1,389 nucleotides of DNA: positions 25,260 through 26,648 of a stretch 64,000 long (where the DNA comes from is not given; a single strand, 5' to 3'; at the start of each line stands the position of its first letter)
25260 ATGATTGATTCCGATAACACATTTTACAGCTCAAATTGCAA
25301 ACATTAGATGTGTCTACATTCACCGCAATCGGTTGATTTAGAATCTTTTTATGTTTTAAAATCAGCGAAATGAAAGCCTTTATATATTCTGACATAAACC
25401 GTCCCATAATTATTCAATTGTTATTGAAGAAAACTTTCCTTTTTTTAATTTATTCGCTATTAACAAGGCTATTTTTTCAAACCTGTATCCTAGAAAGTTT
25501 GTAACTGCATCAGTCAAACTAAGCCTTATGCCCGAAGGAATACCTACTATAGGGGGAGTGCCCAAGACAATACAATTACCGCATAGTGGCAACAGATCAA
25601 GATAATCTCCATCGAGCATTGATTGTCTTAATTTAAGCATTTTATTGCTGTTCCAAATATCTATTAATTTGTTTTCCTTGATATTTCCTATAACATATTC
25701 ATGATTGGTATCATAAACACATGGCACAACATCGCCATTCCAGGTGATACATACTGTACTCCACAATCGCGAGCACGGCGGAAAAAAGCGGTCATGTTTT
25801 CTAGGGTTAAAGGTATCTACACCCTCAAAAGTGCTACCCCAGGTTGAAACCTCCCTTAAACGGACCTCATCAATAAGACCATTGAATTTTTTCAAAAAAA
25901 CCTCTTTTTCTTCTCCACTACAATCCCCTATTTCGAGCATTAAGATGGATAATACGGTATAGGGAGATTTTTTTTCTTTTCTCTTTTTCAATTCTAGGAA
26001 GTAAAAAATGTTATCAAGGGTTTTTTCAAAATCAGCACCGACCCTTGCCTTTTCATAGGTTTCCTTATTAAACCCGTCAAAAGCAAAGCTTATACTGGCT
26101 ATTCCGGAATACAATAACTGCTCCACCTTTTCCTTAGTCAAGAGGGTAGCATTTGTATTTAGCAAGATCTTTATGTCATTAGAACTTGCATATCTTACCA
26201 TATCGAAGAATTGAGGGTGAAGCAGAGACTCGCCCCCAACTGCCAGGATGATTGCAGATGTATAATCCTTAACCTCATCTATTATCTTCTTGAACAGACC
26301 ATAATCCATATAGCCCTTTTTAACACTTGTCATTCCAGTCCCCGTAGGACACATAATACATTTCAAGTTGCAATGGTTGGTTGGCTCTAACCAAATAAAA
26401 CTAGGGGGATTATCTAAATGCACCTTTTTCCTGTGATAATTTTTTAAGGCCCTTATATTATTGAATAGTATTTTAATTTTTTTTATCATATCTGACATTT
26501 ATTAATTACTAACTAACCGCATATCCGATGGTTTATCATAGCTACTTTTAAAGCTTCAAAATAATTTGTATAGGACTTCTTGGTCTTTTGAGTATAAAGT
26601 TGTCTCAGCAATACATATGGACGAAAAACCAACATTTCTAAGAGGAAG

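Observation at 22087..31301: Tandem core block: MTase - B12-rSAM - SPASM-rSAM - SPASM-rSAM - B12-rSAM - SPASM-rSAM - UPF0104 membrane protein - aminotransferase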

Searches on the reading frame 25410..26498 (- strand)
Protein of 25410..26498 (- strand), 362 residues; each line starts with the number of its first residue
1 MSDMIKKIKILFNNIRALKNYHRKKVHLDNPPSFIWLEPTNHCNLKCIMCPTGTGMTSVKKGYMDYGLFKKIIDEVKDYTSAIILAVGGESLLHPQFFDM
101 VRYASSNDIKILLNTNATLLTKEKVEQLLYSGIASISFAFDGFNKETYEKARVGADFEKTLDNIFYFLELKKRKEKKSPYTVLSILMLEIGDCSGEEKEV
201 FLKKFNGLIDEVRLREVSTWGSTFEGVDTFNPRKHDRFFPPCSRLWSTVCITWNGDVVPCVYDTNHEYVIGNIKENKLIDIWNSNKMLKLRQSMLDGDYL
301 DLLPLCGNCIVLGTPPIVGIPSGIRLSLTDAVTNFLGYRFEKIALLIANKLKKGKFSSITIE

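Call 4: search_protein_families(library=pfam, proteins=[window:25410-26498:-], max_evalue=0.01)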
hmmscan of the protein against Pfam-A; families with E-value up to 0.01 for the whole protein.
window:25410-26498:- (362 aa): 2 families
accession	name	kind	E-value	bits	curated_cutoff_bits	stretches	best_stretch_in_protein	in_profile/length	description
PF04055.27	Radical_SAM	-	4e-19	69.8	29.5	1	38-174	2-143/166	Radical SAM superfamily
PF13186.11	SPASM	-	1.8e-16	60.6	21.5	1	242-309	1-66/67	Iron-sulfur cluster-binding domain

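Call 10: search_protein_families(library=ncbifam, proteins=[window:25410-26498:-], max_evalue=0.001)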
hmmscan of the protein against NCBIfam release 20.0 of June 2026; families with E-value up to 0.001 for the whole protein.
window:25410-26498:- (362 aa): 64 families (the best 25 are shown)
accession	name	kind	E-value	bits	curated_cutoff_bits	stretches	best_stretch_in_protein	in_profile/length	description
TIGR04317.1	W_rSAM_matur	equivalog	4e-33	115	380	1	35-184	6-153/349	tungsten cofactor oxidoreductase radical SAM maturase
TIGR04311.1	rSAM_Geo_metal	subfamily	8e-26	91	400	2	32-178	2-149/423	radical SAM/SPASM family putative metalloenzyme maturase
NF033640.1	N_Twi_rSAM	subfamily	1.2e-23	83.9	170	2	16-175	94-273/398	twitch domain-containing radical SAM protein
TIGR04545.1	rSAM_ahbD_hemeb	equivalog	2.5e-23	83.1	500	1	37-166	4-133/339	heme b synthase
TIGR04054.1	rSAM_NirJ1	equivalog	4.9e-22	78.1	650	1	31-170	35-172/387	putative heme d1 biosynthesis radical SAM protein NirJ1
TIGR04055.1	rSAM_NirJ2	equivalog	1.4e-21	77.4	500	1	38-153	5-118/326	putative heme d1 biosynthesis radical SAM protein NirJ2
TIGR04321.1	spiroSPASM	subfamily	1.7e-20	73.2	250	2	24-166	222-375/510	spiro-SPASM protein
NF050035.1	rSAM_WgK_link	exception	3.1e-20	72.5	650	2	31-164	7-140/367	radical SAM/SPASM peptide maturase WgkB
TIGR04546.1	rSAM_ahbC_deAc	equivalog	1.4e-19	70.2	650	1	24-164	31-169/390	12,18-didecarboxysiroheme deacetylase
TIGR04347.1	pseudo_SAM_Halo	equivalog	2.7e-19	69.7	525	1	32-164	38-168/390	TIGR04347 family pseudo-SAM/SPASM protein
TIGR04053.2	TIGR04053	equivalog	1.6e-18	67.2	395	1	29-170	4-148/366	TIGR04053 family radical SAM/SPASM domain-containing protein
NF045574.1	sacti_mat_StsB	exception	2e-16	59.9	625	1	21-163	83-224/466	StsB family radical SAM/SPASM domain sactipeptide maturase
TIGR03962.1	mycofact_rSAM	equivalog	1.3e-15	57.4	265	1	27-160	7-137/339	mycofactocin radical SAM maturase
TIGR04251.1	SCM_rSAM_ScmF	equivalog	2.8e-15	56.5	400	1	35-165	6-139/353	SynChlorMet cassette radical SAM/SPASM protein ScmF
TIGR04133.1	rSAM_w_lipo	hypoth_equivalog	3.1e-15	56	425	1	16-164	8-157/350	TIGR04133 family radical SAM/SPASM protein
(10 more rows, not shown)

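Call 13: find_related_loci(query=window:25410-26498:-, collection=genome_contigs, flank=10000)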
Query window:25410-26498:- (362 aa) in genome_contigs; peptide patterns used: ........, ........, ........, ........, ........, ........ (x = any residue, [..] = any of these).
109 stretches matched a pattern; 14 encode a relative of the query (tblastn E <= 1e-3); 14 distinct loci.
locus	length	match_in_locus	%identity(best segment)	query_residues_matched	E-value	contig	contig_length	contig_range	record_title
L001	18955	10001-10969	28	3-309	4e-46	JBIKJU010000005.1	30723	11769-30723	MAG: Chitinophagales bacterium isolate ME2014-07-04_3300034018_group5_bin157 Rohwer_bin585_scaffold_509_c1, whole genome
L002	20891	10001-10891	31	22-309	6e-45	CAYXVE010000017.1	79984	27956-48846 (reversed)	MAG TPA_asm: uncultured Bacteroidia bacterium isolate SRP141376_co3_83 genome assembly, contig: NODE_637_length_79984_co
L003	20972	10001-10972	28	32-311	7e-33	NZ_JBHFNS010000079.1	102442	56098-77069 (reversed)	Floridaenema fluviatile BLCC-F154 k141_2168, whole genome shotgun sequence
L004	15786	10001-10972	26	32-311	6e-32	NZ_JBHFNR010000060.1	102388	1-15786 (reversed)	Floridaenema flaviceps BLCC-F50 bin2.fa-60, whole genome shotgun sequence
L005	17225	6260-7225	25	32-309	7e-31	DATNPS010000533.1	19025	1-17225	MAG TPA_asm: Crinalium sp. isolate SMAG_U16487 k141_4345567, whole genome shotgun sequence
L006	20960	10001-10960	26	32-311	5e-31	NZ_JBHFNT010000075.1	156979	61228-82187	Floridaenema evergladense BLCC-F167 bin1.fa-75, whole genome shotgun sequence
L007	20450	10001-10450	36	32-179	9e-28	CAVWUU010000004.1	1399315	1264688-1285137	MAG: Candidatus Eremiobacteria bacterium isolate MFD09603.bin.2.61 genome assembly, contig: contig_6758, whole genome sh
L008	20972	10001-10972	24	32-311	7e-27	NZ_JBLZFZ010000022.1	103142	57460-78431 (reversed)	Pantanalinema rosaneae CENA516 NODE_39_length_103200_cov_231.766145, whole genome shotgun sequence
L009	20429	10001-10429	36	24-164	2e-25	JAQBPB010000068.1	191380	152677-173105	MAG: Chloroflexota bacterium isolate RYN_336 scaffold_1966899, whole genome shotgun sequence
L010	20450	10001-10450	34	34-188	1e-23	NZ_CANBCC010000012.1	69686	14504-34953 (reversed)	MAG: uncultured Aquabacterium sp. isolate SRR15322615_bin.2_metawrap_v1.3_MAG NODE.135_length_69686_cov_8_543766, whole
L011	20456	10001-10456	32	32-188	3e-23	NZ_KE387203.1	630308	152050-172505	Azohydromonas australica DSM 1124 H537DRAFT_scaffold00001.1, whole genome shotgun sequence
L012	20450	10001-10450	34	34-188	2e-22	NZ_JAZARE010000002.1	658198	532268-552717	Ideonella sp. BN130291 contig2, whole genome shotgun sequence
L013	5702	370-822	33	33-188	2e-22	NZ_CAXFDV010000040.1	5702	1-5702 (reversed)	MAG: uncultured Aquincola sp. isolate ERR599115_binner13_Refined_96 ERZ841573.36168, whole genome shotgun sequence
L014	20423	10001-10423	30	35-176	3e-11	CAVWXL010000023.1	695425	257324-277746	MAG: uncultured Gammaproteobacteria bacterium isolate MFD03551.bin.2.83 genome assembly, contig: contig_4903, whole geno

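Call 14: find_homologous_proteins(query=window:25410-26498:-, max_evalue=0.00001)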
Query window:25410-26498:- (362 aa): 924 proteins with E <= 0.00001 among 3601 candidates; the best 120 are listed.
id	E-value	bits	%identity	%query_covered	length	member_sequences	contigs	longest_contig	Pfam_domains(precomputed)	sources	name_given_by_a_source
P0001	1.9e-245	832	100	100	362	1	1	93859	PF13186.12,PF04055.28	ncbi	ncbi:MAG: radical SAM protein [Pseudomonadota bacterium]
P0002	6.2e-174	597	71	99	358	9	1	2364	PF13186.12,PF04055.28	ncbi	-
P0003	7.4e-172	590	71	98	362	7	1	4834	PF13186.12,PF04055.28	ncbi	-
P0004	7.8e-171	586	67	99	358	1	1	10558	PF13186.12,PF04055.28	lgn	-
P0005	3.2e-167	575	69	98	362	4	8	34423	PF13186.12,PF04055.28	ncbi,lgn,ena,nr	ncbi:MAG: SPASM domain-containing protein [Candidatus Brocadiales bacterium]|nr:SPASM domain-contain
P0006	1.3e-165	569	67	98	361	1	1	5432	PF13186.12,PF04055.28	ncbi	-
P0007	1.7e-164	566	66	98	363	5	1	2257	PF13186.12,PF04055.28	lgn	-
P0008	2.0e-164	565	66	96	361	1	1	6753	PF13186.12,PF04055.28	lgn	-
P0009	8.4e-164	563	65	99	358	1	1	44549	PF13186.12,PF04055.28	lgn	-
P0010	1.0e-161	557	64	99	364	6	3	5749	PF13186.12,PF04055.28,PF13353.12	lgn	-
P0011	1.2e-161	556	66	99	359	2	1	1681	PF13186.12,PF04055.28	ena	-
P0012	1.7e-160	552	67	98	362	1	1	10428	PF13186.12,PF04055.28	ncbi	-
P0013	3.9e-160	551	65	98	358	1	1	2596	PF13186.12,PF04055.28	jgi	jgi:radical SAM protein with 4Fe4S-binding SPASM domain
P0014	3.6e-159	548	67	98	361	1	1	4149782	PF13186.12,PF04055.28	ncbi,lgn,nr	ncbi:MAG: radical SAM protein [Candidatus Scalindua sp.]|nr:radical SAM protein [Candidatus Scalindu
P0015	4.7e-159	548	65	98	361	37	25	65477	PF13186.12,PF04055.28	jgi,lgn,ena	-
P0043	1.7e-139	483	57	99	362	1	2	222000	PF13186.12,PF04055.28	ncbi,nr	ncbi:MAG: radical SAM protein [Desulfobacterales bacterium]|nr:radical SAM protein [Desulfobacterale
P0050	1.1e-133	464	56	99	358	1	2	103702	PF13186.12,PF04055.28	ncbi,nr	ncbi:MAG: SPASM domain-containing protein [Magnetococcales bacterium]|nr:SPASM domain-containing pro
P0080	8.6e-112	392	50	96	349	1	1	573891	PF13186.12,PF04055.28,PF13353.12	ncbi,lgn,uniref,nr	ncbi:radical SAM/SPASM domain-containing protein [Desulfobacula phenolica]|uniref:Radical SAM additi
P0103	8.7e-76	274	40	99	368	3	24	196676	PF13186.12,PF04055.28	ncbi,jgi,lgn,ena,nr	ncbi:radical SAM protein [Candidatus Falkowbacteria bacterium]|jgi:radical SAM protein with 4Fe4S-bi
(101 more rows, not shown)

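Call 15: find_encoding_contigs(protein=P0014, flank=10000, max_places=2)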
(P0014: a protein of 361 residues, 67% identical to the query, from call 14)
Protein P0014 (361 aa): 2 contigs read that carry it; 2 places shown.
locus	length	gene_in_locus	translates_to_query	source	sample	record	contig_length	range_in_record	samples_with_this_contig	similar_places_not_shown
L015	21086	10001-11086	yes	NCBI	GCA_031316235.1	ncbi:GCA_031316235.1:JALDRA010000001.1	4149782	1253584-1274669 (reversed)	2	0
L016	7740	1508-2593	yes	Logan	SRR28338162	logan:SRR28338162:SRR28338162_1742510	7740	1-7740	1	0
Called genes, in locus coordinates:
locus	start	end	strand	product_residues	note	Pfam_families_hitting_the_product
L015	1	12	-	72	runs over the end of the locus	-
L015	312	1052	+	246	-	PF00483:NTP_transferase, PF12804:NTP_transf_3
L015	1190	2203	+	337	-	PF00288:GHMP_kinases_N, PF08544:GHMP_kinases_C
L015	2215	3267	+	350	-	PF01073:3Beta_HSD, PF01370:Epimerase, PF04321:RmlD_sub_bind, PF05368:NmrA (weak), PF16363:GDP_Man_Dehyd, PF07993:NAD_binding_4 (weak), PF13460:NAD_binding_10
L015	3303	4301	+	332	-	PF04055:Radical_SAM, PF13186:SPASM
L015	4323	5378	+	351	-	PF04055:Radical_SAM, PF13186:SPASM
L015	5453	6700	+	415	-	PF01041:DegT_DnrJ_EryC1, PF01212:Beta_elim_lyase (faint), PF01041:DegT_DnrJ_EryC1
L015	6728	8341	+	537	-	PF02310:B12-binding, PF04055:Radical_SAM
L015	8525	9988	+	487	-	PF02310:B12-binding, PF04055:Radical_SAM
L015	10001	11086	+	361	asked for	PF04055:Radical_SAM, PF13186:SPASM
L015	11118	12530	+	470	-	PF02310:B12-binding, PF04055:Radical_SAM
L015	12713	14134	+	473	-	PF02310:B12-binding, PF04055:Radical_SAM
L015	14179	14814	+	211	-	PF02698:DUF218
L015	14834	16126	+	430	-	PF13353:Fer4_12 (weak), PF04055:Radical_SAM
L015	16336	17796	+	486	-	PF02310:B12-binding, PF04055:Radical_SAM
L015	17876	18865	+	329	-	PF00535:Glycos_transf_2, PF10111:Glyco_tranf_2_2, PF13641:Glyco_tranf_2_3, PF13632:Glyco_trans_2_3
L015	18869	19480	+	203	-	PF02353:CMAS (faint), PF13489:Methyltransf_23, PF08241:Methyltransf_11 (weak), PF08242:Methyltransf_12 (weak), PF13649:Methyltransf_25 (weak)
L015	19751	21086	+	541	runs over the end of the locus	PF07719:TPR_2 (faint), PF13428:TPR_14 (faint), PF13432:TPR_16 (faint), PF14559:TPR_19 (faint), PF13431:TPR_17 (faint)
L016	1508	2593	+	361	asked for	PF04055:Radical_SAM, PF13186:SPASM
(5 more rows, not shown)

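Call 16: find_encoding_contigs(protein=P0080, flank=10000, max_places=2)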
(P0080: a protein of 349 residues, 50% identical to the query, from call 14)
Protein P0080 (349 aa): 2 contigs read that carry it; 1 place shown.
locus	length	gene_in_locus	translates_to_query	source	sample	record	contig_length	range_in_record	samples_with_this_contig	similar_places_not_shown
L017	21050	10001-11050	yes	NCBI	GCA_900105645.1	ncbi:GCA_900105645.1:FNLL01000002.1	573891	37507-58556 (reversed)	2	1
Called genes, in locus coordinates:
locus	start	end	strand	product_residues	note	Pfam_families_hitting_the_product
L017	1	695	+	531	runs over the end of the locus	-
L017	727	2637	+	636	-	PF00483:NTP_transferase, PF12804:NTP_transf_3, PF13242:Hydrolase_like, PF13419:HAD_2 (weak)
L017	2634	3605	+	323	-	PF00288:GHMP_kinases_N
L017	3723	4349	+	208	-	PF02698:DUF218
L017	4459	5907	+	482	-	PF02310:B12-binding, PF04055:Radical_SAM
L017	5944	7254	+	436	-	PF04055:Radical_SAM, PF13353:Fer4_12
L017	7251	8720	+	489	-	PF02310:B12-binding, PF04055:Radical_SAM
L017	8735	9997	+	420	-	PF01041:DegT_DnrJ_EryC1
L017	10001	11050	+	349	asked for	PF13353:Fer4_12 (weak), PF04055:Radical_SAM, PF13186:SPASM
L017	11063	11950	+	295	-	PF00106:adh_short, PF13561:adh_short_C2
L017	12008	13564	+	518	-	PF02310:B12-binding, PF04055:Radical_SAM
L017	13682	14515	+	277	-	PF05050:Methyltransf_21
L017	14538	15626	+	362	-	PF13353:Fer4_12 (weak), PF04055:Radical_SAM, PF13186:SPASM (weak)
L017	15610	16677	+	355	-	PF04055:Radical_SAM, PF13186:SPASM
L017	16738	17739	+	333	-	PF04055:Radical_SAM, PF13186:SPASM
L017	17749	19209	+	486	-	PF02310:B12-binding, PF04055:Radical_SAM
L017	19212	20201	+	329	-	PF00535:Glycos_transf_2, PF10111:Glyco_tranf_2_2, PF13641:Glyco_tranf_2_3, PF13632:Glyco_trans_2_3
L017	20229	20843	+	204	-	PF13489:Methyltransf_23, PF02353:CMAS (weak), PF07021:MetW (weak), PF08241:Methyltransf_11, PF08242:Methyltransf_12 (weak), PF13649:Methyltransf_25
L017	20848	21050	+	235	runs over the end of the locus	PF00535:Glycos_transf_2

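Call 17: find_encoding_contigs(protein=P0001, flank=1000, max_places=2)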
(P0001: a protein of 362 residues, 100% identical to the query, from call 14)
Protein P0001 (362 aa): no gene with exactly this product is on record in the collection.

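Call 18: find_encoding_contigs(protein=P0050, flank=10000, max_places=1)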
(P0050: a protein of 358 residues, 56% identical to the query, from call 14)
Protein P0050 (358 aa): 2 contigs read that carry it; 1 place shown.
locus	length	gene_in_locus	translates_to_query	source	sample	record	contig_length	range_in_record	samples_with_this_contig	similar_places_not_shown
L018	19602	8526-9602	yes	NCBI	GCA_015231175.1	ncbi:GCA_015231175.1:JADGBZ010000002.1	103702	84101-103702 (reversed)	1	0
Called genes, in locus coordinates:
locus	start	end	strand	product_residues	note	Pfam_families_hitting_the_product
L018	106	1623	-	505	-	PF02310:B12-binding, PF04055:Radical_SAM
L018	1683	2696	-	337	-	PF03706:LPG_synthase_TM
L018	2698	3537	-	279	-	PF13489:Methyltransf_23, PF08241:Methyltransf_11, PF13649:Methyltransf_25 (weak)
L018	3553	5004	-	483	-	PF02310:B12-binding, PF04055:Radical_SAM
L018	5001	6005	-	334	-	PF04055:Radical_SAM, PF13186:SPASM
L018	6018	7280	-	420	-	PF01041:DegT_DnrJ_EryC1, PF00155:Aminotran_1_2 (weak), PF01041:DegT_DnrJ_EryC1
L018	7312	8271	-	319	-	PF01073:3Beta_HSD, PF01370:Epimerase, PF04321:RmlD_sub_bind, PF13460:NAD_binding_10, PF16363:GDP_Man_Dehyd, PF07993:NAD_binding_4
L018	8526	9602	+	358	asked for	PF04055:Radical_SAM, PF13186:SPASM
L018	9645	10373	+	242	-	PF02698:DUF218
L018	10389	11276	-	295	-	PF23023:Anti-Pycsar_Apyc1 (weak), PF00753:Lactamase_B, PF12706:Lactamase_B_2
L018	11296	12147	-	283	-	PF08668:HDOD, PF01966:HD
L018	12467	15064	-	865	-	PF00015:MCPsignal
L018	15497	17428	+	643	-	PF00072:Response_reg, PF00989:PAS, PF08448:PAS_4, PF13188:PAS_8, PF13426:PAS_9, PF00512:HisKA, PF02518:HATPase_c, PF00072:Response_reg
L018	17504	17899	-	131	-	PF01814:Hemerythrin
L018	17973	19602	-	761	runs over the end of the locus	PF00072:Response_reg, PF01590:GAF, PF13185:GAF_2, PF13492:GAF_3 (weak), PF01966:HD (weak), PF13487:HD_5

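Call 19: find_encoding_contigs(protein=P0043, flank=10000, max_places=1)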
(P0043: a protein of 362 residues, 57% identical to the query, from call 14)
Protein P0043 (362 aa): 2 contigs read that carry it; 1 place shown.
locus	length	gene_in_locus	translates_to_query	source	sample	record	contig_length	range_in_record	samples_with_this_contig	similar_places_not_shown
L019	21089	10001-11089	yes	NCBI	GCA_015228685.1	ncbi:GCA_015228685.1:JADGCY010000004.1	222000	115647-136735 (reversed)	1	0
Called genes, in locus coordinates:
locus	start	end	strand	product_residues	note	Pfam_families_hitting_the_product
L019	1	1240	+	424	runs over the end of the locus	PF04055:Radical_SAM, PF13353:Fer4_12 (weak)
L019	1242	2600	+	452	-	PF02310:B12-binding, PF04055:Radical_SAM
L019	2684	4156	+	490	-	PF02310:B12-binding, PF04055:Radical_SAM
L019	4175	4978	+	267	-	PF02348:CTP_transf_3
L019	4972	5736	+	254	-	-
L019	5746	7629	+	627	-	-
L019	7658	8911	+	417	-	PF00155:Aminotran_1_2 (weak), PF01041:DegT_DnrJ_EryC1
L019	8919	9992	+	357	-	PF04055:Radical_SAM, PF13353:Fer4_12 (weak), PF13186:SPASM (weak)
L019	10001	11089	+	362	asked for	PF04055:Radical_SAM, PF13186:SPASM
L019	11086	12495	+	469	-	PF02310:B12-binding, PF04055:Radical_SAM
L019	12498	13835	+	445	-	-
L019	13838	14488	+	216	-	PF02698:DUF218 (weak)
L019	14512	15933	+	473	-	PF02310:B12-binding, PF04055:Radical_SAM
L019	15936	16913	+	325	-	PF03706:LPG_synthase_TM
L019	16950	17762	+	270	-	PF00106:adh_short, PF08659:KR (weak), PF13561:adh_short_C2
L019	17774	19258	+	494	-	PF22674:C2185-like_N (faint), PF00685:Sulfotransfer_1 (weak)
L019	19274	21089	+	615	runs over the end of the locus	-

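Call 20: search_solved_structures(query=window:25410-26498:-, max_evalue=0.001)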
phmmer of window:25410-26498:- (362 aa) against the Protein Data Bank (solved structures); distinct sequences matched with E-value up to 0.001: 9.
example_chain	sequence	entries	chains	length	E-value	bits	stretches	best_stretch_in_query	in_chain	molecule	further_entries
4m7t_A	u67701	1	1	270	4.4e-13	52.6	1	249-310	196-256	BtrN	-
4m7s_A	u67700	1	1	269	4.9e-12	49.2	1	249-310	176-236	BtrN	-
8hzv_A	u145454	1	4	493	1.9e-06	30.8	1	33-180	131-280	Radical S-Adenosyl-L-methionine Enzyme DesII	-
8hzy_A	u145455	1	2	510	2e-06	30.7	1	33-180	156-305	DesII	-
5v1q_A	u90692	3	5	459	1.2e-05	28.2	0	24-184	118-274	Radical SAM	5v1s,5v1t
6efn_A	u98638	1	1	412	1.7e-05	27.6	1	34-163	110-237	Sporulation killing factor maturation protein SkfB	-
7vob_C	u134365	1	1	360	2.4e-05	27.1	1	34-152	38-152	Cytosylglucuronate decarboxylase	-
7voc_C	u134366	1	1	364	2.5e-05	27.1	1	34-152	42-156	Cytosylglucuronate decarboxylase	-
5wgg_A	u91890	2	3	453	8.7e-05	25.3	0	36-170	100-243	Radical SAM domain protein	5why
